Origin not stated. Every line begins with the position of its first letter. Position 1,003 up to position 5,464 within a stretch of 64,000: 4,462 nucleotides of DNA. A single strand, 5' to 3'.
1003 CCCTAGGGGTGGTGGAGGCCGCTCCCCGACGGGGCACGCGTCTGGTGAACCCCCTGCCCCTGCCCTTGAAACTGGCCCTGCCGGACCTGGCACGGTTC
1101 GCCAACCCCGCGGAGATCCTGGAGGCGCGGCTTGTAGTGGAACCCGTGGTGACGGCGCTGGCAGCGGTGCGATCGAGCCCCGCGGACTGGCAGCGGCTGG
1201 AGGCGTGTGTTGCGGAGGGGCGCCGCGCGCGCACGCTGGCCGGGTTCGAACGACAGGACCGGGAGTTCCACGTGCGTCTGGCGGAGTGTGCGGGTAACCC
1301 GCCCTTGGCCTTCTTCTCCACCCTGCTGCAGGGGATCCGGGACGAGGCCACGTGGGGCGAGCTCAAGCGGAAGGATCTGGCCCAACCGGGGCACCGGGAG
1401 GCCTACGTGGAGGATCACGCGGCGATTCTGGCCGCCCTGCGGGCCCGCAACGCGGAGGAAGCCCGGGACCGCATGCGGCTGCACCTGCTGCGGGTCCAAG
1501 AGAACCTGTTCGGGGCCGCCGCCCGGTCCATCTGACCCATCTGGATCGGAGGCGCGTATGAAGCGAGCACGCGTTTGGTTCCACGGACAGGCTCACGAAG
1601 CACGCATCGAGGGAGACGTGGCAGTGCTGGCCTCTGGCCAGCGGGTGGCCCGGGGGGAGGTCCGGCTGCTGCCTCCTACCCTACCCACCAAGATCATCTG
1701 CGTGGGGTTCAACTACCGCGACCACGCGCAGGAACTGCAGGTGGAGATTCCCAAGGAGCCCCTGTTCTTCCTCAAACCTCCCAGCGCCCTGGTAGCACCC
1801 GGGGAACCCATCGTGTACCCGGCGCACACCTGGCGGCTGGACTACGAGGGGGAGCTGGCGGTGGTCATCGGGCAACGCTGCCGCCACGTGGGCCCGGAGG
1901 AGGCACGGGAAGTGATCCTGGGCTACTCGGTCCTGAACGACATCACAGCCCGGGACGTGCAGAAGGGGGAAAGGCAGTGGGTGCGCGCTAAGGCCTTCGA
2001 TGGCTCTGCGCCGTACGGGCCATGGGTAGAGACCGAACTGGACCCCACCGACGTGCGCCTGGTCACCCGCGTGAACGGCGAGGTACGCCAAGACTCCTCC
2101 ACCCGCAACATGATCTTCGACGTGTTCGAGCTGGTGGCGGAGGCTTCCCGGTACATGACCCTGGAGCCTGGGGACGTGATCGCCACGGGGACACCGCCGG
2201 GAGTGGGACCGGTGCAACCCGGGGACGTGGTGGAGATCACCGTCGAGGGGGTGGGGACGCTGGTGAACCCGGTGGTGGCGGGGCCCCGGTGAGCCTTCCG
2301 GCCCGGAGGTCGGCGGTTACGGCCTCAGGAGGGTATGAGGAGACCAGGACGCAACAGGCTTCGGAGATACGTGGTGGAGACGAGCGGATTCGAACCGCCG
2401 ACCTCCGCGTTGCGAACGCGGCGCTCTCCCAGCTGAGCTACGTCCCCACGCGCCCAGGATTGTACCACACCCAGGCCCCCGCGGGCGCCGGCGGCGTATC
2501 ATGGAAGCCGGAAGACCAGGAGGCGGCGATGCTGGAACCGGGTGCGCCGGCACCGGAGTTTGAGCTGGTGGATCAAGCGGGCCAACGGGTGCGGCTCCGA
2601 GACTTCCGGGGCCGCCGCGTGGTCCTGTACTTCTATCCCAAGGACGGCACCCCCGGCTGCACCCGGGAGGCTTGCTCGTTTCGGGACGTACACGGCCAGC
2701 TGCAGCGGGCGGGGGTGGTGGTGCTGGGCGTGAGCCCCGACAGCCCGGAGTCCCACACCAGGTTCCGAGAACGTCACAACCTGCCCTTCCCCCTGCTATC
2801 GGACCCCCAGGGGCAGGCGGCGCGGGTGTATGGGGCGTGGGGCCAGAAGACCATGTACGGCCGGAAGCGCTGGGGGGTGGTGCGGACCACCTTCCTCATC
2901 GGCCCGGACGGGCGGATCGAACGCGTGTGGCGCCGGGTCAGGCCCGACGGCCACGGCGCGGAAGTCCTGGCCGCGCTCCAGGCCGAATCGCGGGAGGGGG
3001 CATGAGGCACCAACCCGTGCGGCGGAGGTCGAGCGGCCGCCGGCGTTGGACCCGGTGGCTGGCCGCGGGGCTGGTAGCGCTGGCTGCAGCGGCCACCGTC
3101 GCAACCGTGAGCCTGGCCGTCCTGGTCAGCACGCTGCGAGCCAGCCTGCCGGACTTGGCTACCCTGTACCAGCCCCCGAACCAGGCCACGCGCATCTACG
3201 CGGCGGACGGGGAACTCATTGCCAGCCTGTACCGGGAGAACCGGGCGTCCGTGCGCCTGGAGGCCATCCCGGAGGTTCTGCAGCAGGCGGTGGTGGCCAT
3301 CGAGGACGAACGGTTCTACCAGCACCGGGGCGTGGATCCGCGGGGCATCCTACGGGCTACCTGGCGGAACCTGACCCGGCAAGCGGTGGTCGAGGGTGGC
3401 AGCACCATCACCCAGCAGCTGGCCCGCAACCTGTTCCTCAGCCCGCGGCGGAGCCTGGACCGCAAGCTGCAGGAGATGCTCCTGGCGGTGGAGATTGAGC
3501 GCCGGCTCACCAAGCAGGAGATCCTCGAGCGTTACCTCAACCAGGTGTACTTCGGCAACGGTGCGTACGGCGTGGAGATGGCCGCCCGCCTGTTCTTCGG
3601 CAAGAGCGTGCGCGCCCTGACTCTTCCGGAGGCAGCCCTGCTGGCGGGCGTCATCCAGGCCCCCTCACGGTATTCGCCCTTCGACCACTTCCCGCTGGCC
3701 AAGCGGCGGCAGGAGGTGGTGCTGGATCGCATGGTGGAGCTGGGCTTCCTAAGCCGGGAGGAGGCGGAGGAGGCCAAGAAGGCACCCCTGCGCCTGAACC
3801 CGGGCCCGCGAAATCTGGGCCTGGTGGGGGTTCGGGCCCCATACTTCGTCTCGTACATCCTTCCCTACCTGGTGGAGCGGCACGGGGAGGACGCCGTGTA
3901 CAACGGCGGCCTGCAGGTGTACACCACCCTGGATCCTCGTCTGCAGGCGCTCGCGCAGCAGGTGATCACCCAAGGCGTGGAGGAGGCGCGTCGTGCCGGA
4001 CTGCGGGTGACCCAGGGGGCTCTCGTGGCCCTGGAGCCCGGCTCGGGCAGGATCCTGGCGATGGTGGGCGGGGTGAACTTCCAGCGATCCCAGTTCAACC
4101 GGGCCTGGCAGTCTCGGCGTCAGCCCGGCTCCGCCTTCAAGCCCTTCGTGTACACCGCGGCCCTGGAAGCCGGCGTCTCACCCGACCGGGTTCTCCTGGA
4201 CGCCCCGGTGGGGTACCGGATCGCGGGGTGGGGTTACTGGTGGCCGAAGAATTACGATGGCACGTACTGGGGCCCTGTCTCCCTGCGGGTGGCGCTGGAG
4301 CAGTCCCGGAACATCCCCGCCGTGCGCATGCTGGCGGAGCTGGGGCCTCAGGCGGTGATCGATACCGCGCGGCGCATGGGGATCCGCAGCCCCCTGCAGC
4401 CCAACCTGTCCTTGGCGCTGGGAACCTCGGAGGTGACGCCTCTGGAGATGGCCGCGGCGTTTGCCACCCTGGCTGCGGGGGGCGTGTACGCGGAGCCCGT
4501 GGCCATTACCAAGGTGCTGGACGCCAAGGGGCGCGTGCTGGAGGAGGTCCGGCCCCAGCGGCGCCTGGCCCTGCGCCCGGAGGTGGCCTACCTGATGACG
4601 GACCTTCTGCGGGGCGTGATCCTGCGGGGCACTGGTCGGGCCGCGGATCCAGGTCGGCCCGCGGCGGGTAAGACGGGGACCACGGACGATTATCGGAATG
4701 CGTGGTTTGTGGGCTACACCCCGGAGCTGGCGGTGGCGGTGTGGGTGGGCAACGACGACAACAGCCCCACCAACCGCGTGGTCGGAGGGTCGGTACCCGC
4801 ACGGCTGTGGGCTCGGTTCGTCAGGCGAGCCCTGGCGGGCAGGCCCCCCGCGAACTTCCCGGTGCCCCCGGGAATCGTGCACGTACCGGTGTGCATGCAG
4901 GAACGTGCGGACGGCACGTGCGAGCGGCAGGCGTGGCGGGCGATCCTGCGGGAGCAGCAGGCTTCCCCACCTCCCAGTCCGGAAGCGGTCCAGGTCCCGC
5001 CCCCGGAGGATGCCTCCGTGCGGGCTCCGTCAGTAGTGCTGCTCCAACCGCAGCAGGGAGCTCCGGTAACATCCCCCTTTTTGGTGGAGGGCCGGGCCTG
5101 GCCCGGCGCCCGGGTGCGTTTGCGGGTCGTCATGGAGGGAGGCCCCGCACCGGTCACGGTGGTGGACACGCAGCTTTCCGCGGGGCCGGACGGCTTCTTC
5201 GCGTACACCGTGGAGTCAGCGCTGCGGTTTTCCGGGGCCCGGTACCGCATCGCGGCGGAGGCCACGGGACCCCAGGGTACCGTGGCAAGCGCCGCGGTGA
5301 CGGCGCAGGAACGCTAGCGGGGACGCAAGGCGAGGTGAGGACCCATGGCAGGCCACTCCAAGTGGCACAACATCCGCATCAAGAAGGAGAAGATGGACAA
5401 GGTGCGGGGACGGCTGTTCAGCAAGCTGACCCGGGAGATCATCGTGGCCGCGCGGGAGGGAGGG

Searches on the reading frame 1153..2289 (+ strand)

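Call 51: search_protein_families(library=pfam, proteins=[window:1153-2289:+], max_evalue=0.000001)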
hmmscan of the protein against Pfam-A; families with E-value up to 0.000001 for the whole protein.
window:1153-2289:+ (379 aa): 1 family
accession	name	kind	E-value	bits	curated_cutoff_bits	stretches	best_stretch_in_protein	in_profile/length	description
PF01557.24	FAA_hydrolase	-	1.7e-76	257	23.9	1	180-375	1-214/214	Fumarylacetoacetate (FAA) hydrolase C-terminal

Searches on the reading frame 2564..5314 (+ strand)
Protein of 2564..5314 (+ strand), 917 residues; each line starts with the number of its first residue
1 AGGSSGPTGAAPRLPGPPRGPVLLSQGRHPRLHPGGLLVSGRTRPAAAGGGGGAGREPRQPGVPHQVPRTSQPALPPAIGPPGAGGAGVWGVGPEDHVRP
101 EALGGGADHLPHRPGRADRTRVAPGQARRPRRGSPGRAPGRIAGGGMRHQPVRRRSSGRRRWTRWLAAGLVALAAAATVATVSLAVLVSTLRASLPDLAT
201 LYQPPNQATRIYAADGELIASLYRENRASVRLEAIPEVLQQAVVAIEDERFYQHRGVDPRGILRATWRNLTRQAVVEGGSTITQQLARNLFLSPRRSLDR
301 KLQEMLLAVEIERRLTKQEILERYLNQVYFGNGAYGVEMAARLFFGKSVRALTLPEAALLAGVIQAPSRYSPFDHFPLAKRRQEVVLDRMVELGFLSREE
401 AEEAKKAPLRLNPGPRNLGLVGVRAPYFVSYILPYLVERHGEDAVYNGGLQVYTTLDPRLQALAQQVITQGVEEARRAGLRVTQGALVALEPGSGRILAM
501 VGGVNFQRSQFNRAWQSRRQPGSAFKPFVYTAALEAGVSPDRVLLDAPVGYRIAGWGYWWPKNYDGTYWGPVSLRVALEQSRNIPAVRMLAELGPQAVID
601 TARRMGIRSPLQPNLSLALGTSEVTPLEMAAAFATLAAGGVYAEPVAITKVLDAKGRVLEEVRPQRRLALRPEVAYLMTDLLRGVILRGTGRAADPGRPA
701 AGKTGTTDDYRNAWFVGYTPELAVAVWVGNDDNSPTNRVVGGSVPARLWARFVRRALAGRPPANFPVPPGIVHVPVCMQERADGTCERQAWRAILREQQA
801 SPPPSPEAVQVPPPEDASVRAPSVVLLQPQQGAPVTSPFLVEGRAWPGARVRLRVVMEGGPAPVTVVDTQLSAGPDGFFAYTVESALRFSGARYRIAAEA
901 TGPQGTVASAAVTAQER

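Call 51: search_protein_families(library=pfam, proteins=[window:2564-5314:+], max_evalue=0.000001)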
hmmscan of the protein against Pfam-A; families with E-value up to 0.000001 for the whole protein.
window:2564-5314:+ (917 aa): 2 families
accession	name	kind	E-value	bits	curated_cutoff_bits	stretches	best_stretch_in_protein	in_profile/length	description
PF00912.28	Transgly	-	3.8e-69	232.1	27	1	216-390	2-177/178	Transglycosylase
PF00905.27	Transpeptidase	-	1.9e-35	122.9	22.1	1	485-731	1-281/299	Penicillin binding protein transpeptidase domain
